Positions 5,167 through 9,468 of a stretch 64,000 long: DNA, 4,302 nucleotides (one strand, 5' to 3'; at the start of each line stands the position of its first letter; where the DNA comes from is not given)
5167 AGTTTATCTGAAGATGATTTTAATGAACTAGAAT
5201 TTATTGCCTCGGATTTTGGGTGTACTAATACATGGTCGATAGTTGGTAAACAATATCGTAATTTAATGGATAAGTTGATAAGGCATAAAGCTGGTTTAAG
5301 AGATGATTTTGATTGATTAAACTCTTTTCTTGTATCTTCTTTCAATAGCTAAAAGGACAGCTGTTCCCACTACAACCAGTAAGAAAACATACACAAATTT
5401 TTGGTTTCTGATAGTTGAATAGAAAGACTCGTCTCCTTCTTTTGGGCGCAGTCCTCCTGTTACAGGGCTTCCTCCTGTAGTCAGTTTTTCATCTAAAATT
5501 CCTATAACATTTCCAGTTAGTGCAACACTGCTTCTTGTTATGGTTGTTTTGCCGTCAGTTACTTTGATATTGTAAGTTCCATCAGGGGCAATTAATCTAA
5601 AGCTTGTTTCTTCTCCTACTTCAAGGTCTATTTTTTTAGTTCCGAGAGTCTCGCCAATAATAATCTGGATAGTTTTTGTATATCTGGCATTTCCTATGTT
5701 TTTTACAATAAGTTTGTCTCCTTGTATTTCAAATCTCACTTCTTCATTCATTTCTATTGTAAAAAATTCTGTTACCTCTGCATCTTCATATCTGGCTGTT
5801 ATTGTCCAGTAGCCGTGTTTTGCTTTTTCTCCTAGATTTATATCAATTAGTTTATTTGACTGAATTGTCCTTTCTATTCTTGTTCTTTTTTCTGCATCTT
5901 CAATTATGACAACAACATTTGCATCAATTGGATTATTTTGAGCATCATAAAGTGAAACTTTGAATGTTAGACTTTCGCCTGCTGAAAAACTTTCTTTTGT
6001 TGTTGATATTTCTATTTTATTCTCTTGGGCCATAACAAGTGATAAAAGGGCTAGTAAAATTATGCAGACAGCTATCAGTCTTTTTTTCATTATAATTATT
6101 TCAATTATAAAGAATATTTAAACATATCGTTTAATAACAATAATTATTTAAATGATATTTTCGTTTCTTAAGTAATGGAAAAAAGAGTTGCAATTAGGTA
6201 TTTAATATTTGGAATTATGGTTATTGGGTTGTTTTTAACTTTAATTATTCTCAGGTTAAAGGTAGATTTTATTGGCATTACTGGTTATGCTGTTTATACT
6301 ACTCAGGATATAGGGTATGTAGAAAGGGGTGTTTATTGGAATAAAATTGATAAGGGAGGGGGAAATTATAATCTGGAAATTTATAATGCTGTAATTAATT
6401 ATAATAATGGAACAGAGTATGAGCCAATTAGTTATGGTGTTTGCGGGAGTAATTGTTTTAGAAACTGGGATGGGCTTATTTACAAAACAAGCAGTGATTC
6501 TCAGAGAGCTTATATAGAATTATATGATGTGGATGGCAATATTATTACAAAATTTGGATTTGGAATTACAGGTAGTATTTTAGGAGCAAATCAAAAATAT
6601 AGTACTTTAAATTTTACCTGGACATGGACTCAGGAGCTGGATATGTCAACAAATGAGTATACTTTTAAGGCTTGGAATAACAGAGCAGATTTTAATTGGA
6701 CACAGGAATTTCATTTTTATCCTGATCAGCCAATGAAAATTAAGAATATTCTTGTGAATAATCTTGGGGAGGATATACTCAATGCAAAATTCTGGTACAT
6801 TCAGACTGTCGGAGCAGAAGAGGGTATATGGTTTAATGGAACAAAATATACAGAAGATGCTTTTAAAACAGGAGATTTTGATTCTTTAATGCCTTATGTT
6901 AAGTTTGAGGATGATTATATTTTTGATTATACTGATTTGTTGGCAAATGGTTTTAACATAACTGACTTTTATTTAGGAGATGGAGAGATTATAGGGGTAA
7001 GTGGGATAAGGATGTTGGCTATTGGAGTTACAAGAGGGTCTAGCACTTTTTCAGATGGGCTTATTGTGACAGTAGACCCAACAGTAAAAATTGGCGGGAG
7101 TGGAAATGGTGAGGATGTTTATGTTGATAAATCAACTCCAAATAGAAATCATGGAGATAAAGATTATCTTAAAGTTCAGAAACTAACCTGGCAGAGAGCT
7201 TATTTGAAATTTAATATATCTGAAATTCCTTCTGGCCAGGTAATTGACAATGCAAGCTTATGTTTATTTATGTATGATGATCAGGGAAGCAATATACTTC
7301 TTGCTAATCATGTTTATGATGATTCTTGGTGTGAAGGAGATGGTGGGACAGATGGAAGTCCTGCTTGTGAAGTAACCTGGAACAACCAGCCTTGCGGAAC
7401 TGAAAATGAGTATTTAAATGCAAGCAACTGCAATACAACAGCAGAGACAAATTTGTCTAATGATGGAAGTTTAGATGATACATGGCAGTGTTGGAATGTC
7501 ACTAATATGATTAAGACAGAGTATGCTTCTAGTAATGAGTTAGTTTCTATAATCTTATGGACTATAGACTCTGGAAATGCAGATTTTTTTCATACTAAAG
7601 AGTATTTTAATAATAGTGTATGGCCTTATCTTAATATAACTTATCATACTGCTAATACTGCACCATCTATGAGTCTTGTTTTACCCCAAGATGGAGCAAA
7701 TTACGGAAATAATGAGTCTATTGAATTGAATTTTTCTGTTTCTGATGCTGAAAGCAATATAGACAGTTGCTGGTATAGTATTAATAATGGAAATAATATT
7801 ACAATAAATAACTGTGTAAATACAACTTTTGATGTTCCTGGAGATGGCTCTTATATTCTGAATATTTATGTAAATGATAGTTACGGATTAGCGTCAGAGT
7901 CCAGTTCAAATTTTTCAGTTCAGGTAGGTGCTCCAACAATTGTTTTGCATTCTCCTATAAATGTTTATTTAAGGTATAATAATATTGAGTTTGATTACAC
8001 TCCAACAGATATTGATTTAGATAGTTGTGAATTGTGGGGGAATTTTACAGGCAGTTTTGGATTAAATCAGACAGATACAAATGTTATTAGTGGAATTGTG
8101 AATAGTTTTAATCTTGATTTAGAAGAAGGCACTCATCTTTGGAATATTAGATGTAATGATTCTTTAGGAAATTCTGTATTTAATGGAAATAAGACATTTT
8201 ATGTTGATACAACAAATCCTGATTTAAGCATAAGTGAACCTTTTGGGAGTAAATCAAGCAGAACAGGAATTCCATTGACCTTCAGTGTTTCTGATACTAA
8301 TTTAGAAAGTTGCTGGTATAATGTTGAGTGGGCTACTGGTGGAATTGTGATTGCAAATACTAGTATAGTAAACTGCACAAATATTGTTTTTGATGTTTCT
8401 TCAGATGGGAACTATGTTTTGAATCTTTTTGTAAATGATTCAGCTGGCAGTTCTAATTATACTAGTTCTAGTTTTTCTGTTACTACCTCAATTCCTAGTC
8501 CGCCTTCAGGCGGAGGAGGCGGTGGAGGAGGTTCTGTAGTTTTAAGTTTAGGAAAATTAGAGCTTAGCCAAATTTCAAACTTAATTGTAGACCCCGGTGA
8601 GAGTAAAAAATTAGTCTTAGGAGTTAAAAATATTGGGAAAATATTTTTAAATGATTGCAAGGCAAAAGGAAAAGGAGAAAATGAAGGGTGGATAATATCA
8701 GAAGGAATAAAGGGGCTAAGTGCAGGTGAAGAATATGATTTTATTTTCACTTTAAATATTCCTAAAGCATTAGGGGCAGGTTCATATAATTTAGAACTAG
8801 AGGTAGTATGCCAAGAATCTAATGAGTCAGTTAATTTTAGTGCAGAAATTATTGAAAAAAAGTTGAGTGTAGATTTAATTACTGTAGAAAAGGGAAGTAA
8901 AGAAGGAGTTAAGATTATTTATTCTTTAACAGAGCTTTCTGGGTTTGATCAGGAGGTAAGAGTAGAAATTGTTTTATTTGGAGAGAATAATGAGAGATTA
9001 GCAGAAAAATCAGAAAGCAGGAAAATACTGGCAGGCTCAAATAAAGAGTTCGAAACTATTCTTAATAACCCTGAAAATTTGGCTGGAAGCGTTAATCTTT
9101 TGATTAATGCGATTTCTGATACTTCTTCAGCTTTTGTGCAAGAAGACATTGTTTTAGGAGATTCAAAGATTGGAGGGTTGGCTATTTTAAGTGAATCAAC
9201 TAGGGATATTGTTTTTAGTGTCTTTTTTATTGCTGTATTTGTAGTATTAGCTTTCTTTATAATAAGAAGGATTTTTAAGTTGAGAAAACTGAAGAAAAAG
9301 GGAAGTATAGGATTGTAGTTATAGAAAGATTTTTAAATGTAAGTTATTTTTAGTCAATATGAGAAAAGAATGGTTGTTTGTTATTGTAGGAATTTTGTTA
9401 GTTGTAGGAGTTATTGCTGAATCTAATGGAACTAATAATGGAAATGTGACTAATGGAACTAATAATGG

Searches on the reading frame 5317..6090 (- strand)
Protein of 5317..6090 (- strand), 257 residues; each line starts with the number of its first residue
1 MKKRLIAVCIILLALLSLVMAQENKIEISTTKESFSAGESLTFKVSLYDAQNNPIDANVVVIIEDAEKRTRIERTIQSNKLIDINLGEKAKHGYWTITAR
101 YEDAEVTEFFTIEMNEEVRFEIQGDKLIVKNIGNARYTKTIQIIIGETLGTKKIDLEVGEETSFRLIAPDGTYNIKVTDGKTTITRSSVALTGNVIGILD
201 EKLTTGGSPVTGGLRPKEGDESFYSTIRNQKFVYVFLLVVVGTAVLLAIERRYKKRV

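Call 23: search_protein_families(library=pfam, proteins=[window:5317-6090:-], max_evalue=0.001)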
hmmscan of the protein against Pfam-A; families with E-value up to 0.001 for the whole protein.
window:5317-6090:- (257 aa): 1 family
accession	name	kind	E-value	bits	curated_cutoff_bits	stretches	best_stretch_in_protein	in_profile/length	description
PF01835.25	MG2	-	0.00014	22.5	32.8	0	32-106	8-87/96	MG2 domain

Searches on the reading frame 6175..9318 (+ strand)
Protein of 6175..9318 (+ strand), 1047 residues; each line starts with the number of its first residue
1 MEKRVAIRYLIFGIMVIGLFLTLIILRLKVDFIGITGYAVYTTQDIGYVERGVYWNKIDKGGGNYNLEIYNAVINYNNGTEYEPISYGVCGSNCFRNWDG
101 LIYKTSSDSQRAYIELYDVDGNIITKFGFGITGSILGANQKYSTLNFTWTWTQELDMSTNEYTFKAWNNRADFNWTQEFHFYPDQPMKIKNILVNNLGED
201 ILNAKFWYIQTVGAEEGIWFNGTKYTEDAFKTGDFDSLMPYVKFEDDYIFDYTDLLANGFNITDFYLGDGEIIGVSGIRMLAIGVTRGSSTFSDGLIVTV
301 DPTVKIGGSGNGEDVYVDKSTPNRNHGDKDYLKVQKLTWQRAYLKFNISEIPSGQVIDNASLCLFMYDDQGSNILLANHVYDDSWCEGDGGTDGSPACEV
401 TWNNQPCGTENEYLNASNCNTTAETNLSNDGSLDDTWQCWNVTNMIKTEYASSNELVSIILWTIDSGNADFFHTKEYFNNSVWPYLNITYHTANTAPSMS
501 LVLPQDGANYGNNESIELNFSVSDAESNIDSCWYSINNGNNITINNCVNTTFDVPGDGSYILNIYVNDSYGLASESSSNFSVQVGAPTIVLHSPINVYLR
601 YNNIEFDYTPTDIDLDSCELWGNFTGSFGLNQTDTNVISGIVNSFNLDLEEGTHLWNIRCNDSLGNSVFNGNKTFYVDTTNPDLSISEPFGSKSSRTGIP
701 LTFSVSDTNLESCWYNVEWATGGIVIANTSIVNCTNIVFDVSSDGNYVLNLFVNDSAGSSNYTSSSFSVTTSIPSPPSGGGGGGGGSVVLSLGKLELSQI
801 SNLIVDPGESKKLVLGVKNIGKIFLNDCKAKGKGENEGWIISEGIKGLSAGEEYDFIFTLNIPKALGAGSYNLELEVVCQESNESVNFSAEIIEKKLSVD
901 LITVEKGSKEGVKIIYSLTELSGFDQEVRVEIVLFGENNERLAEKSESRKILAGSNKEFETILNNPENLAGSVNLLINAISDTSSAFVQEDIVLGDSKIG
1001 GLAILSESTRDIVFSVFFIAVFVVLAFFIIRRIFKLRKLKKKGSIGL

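Call 23: search_protein_families(library=pfam, proteins=[window:6175-9318:+], max_evalue=0.001)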
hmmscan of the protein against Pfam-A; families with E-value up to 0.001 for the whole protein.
window:6175-9318:+ (1047 aa): 3 families
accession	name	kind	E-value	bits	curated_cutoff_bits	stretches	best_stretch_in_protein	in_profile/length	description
PF24517.2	CBM96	-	3.5e-14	53.4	26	1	313-489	9-163/164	Carbohydrate-binding module family 96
PF19077.6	Big_13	-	1.5e-05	25.8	27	0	646-679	69-102/102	Bacterial Ig-like domain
PF17957.7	Big_7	-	0.00075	20.5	24.1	1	497-546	1-48/70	Bacterial Ig domain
